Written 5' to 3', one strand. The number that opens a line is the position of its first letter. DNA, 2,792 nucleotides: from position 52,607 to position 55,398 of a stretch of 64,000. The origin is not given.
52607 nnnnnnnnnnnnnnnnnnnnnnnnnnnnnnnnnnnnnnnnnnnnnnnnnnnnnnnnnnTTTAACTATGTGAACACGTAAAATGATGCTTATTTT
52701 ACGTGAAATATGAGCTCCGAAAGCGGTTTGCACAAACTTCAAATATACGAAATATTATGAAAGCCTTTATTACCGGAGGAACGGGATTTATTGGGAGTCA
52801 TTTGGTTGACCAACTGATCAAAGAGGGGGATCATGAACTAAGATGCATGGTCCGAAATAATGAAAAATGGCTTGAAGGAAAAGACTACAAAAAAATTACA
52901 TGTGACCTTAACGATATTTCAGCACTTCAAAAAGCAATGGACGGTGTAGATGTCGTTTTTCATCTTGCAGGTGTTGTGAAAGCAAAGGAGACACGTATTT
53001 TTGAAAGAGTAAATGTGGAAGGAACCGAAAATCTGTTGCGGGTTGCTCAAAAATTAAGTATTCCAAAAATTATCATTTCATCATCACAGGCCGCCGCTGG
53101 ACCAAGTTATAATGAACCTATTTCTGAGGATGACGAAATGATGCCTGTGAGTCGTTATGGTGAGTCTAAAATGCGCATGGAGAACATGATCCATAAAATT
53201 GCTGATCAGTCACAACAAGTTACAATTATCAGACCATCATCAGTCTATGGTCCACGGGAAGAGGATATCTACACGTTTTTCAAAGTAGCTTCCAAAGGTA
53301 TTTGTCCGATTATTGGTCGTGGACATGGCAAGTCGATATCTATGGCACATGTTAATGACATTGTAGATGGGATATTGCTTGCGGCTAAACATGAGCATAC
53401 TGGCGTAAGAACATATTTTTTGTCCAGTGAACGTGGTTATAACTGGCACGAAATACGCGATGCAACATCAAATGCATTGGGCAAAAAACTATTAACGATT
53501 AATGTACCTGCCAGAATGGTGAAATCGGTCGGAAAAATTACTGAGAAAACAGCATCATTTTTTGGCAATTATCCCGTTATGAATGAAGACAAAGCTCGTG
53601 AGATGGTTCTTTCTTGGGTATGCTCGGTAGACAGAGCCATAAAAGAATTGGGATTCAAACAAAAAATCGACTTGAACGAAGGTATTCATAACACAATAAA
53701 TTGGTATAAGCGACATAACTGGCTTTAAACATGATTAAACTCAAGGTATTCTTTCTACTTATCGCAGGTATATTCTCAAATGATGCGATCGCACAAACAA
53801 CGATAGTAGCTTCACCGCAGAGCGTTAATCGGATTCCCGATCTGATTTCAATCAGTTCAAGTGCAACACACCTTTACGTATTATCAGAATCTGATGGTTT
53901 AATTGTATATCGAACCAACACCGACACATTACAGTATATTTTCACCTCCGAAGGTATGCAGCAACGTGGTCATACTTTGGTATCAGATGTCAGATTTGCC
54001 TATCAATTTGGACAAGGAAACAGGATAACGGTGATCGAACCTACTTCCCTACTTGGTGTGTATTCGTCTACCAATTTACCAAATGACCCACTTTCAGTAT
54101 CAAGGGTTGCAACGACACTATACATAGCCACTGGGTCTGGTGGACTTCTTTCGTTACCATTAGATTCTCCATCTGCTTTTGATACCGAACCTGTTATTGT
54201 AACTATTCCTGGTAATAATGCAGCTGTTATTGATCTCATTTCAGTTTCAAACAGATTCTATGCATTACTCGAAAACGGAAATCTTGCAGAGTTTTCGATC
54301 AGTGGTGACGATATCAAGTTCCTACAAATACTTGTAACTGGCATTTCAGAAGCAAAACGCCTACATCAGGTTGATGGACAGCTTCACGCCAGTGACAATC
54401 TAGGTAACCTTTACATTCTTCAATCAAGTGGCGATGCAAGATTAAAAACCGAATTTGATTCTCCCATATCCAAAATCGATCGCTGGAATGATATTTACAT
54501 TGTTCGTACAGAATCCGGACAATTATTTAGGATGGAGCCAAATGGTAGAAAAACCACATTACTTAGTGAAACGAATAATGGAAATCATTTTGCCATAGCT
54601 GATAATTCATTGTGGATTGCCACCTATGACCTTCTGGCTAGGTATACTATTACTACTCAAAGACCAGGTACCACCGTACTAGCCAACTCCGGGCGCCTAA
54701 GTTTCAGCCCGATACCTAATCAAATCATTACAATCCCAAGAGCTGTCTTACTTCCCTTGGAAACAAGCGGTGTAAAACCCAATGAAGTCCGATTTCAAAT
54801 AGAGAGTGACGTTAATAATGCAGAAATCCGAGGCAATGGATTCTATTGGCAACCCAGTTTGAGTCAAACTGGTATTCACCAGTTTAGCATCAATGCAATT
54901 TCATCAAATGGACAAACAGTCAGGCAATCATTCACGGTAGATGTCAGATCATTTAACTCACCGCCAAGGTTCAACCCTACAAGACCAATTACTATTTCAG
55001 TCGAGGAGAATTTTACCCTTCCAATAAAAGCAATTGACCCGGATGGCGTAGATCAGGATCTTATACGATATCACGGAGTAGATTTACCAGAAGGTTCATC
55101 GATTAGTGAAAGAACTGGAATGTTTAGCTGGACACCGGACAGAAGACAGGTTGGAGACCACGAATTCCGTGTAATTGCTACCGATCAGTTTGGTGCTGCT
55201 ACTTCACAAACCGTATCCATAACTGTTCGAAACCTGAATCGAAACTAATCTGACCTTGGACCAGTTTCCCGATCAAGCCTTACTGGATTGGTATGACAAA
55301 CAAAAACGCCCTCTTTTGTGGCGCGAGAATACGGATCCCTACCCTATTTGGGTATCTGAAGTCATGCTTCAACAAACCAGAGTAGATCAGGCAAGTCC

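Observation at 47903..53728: Candidate glycosphingolipid (ceramide) biosynthesis locus: Spt-like synthase + GNAT acyltransferase + two GT4s + divergent SDR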

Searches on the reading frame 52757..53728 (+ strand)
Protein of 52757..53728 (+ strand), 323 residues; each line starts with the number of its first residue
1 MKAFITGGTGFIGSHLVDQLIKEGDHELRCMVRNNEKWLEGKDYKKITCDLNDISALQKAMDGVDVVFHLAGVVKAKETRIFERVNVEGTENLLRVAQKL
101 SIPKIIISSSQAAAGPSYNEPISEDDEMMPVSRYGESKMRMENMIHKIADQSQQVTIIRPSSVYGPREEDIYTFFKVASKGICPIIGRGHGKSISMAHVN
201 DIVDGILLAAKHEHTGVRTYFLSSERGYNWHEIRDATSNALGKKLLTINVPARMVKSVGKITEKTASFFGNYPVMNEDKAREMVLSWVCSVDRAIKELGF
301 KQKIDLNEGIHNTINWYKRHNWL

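Call 4: search_protein_families(library=pfam, proteins=[window:52757-53728:+])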
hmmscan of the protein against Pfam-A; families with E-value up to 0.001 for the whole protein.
window:52757-53728:+ (323 aa): 10 families
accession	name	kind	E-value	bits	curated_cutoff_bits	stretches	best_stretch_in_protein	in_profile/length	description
PF01370.27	Epimerase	-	2.4e-36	125.8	20.9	1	4-216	2-231/240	NAD dependent epimerase/dehydratase family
PF01073.25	3Beta_HSD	-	5.4e-31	108.1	22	1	5-212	2-231/280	3-beta hydroxysteroid dehydrogenase/isomerase family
PF16363.11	GDP_Man_Dehyd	-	5.7e-28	98.8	27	1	4-312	1-331/332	GDP-mannose 4,6 dehydratase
PF07993.18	NAD_binding_4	-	1.5e-21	77.2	20.1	2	56-195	81-239/258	Male sterility protein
PF04321.23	RmlD_sub_bind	-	5.3e-20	72.1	27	1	1-244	1-234/287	RmlD substrate binding domain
PF13460.12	NAD_binding_10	-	2.4e-19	70.3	27.2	1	7-169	1-152/184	NAD(P)H-binding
PF02719.21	Polysacc_synt_2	-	1.6e-12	47.7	20.2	1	4-157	2-165/293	Polysaccharide biosynthesis protein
PF05368.20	NmrA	-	4.3e-12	46.7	27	1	5-291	7-282/298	NmrA-like family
PF08659.16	KR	-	2.4e-05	24.8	22.6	1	4-76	4-88/180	KR domain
PF03435.24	Sacchrp_dh_NADP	-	0.00059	20.6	25.1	0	7-74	5-79/129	Saccharopine dehydrogenase NADP binding domain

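Call 5: search_protein_families(library=ncbifam, proteins=[window:52757-53728:+])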
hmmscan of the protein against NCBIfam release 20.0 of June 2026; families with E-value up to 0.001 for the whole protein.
window:52757-53728:+ (323 aa): 32 families (the best 25 are shown)
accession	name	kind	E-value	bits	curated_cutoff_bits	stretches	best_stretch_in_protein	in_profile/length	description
TIGR03466.1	HpnA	hypoth_equivalog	1.6e-41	142.3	367.65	1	1-321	1-325/327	hopanoid-associated sugar epimerase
NF042423.1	oxyalk_red_Shew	equivalog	1.6e-27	96.5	580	1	2-311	10-329/331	2-alkyl-3-oxoalkanoate reductase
TIGR01179.1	galE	equivalog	7.1e-26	90.8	262.3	1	4-166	3-179/332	UDP-glucose 4-epimerase GalE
NF042422.1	oxyalk_red_OleD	equivalog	1e-25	90.8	580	1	1-314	1-325/329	2-alkyl-3-oxoalkanoate reductase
TIGR04180.1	EDH_00030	hypoth_equivalog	4.3e-25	88.4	475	1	4-215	2-230/297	NAD-dependent 4,6-dehydratase LegB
NF052578.1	StrlDmthSdmBMthl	equivalog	3e-23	83.1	600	1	1-321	1-326/328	sterol demethylase protein SdmB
TIGR02197.1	heptose_epim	equivalog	2.8e-21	76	274.6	1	5-254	3-275/316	ADP-glyceromanno-heptose 6-epimerase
NF043036.1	ErythonDh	equivalog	2.1e-19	69.9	325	1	1-146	1-161/321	D-erythronate dehydrogenase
TIGR01746.1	Thioester-redct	subfamily_domain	1.3e-18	67.4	213.35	2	62-166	87-198/371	thioester reductase domain-containing protein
TIGR01181.1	dTDP_gluc_dehyt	equivalog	3.2e-17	62.6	365.1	1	3-322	2-316/321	dTDP-glucose 4,6-dehydratase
TIGR01214.1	rmlD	equivalog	9.4e-17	61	224.05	1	4-264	3-247/285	dTDP-4-dehydrorhamnose reductase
TIGR01777.1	yfcH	hypoth_equivalog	1.1e-15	58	207.35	1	4-255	2-254/292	TIGR01777 family oxidoreductase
NF005539.0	PRK07201.1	equivalog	1.1e-15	57.5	549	1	1-261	1-289/657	SDR family oxidoreductase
NF007956.0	PRK10675.1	subfamily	5.6e-15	55.3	394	1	1-153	1-168/338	UDP-glucose 4-epimerase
NF058621.1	DiazavRedAvaA7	equivalog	2.1e-14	53.8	400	1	1-217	1-226/304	3-diazoavenalumate denitrifying reductase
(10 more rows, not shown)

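Call 8: search_solved_structures(query=window:52757-53728:+, max_evalue=1e-10)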
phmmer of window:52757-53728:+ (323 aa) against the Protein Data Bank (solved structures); distinct sequences matched with E-value up to 1e-10: 22.
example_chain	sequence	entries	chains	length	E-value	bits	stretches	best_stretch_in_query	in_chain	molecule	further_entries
8rdg_A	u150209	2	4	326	7.3e-24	87.6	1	1-231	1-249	SDR family NAD(P)-dependent oxidoreductase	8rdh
8rdi_A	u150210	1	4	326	2.6e-23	85.8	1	1-231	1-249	SDR family NAD(P)-dependent oxidoreductase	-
3wj7_A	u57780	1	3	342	1.8e-22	83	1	4-321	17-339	Putative oxidoreductase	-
6jkg_A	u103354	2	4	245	2.7e-18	69.3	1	4-212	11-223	Sterol-4-alpha-carboxylate 3-dehydrogenase, decarboxylating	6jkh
6dnt_A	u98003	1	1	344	2.1e-17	66.4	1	4-227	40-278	NAD-dependent epimerase/dehydratase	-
6kv9_A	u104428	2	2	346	2.2e-17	66.3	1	4-212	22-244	MoeE5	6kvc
3ehe_A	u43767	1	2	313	2.5e-14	56.3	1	4-225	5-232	UDP-glucose 4-epimerase (GalE-1)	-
3aw9_A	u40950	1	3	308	5e-13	52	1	1-211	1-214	NAD-dependent epimerase/dehydratase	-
3icp_A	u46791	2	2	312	6.5e-13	51.6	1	1-211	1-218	NAD-dependent epimerase/dehydratase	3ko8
3vps_A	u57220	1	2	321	7.6e-13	51.4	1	3-212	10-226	NAD-dependent epimerase/dehydratase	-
4zrm_A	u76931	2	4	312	1.1e-12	50.9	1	2-183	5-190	UDP-glucose 4-epimerase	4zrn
6zl6_A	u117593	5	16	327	2.9e-12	49.5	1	1-209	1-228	Epimerase domain-containing protein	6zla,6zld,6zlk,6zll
6zlj_A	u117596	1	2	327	1e-11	47.7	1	1-209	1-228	Epimerase domain-containing protein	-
6wjb_A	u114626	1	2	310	1.2e-11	47.5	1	3-174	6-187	NAD-dependent epimerase/dehydratase family protein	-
1r6d_A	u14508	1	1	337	1.2e-11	47.5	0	1-210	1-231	TDP-glucose-4,6-dehydratase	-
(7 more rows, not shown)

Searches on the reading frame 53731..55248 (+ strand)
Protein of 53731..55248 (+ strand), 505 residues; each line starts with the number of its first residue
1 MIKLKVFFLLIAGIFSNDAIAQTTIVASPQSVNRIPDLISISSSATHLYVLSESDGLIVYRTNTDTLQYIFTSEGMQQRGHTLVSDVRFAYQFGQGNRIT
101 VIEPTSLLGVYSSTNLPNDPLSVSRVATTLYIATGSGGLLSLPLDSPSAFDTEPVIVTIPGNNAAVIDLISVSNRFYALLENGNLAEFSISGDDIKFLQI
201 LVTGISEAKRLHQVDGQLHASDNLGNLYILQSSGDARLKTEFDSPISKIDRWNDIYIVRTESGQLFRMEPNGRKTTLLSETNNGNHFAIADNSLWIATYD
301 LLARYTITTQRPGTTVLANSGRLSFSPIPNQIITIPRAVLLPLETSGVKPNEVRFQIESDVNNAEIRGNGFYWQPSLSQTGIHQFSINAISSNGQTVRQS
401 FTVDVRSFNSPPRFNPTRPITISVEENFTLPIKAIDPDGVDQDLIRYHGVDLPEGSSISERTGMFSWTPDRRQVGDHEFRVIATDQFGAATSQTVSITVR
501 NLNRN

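Call 4: search_protein_families(library=pfam, proteins=[window:53731-55248:+])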
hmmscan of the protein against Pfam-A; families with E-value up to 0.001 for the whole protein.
window:53731-55248:+ (505 aa): 2 families
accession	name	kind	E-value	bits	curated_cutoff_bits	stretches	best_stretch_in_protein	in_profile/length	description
PF05345.18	He_PIG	-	9.3e-15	55.3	24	1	412-499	2-95/96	Putative Ig domain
PF17963.7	Big_9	-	6.8e-08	33.7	23.6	1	409-498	1-89/89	Bacterial Ig domain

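Call 5: search_protein_families(library=ncbifam, proteins=[window:53731-55248:+])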
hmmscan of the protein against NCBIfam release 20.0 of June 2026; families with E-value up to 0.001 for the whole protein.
window:53731-55248:+ (505 aa): 2 families
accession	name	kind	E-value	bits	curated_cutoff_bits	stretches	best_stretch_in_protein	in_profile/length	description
NF012211.1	tand_rpt_95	domain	4.6e-09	36.1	90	1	433-503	18-88/98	tandem-95 repeat protein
NF038112.1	myxo_dep_M36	subfamily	0.00035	17.8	1500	1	384-503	1448-1567/1604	myxosortase-dependent M36 family metallopeptidase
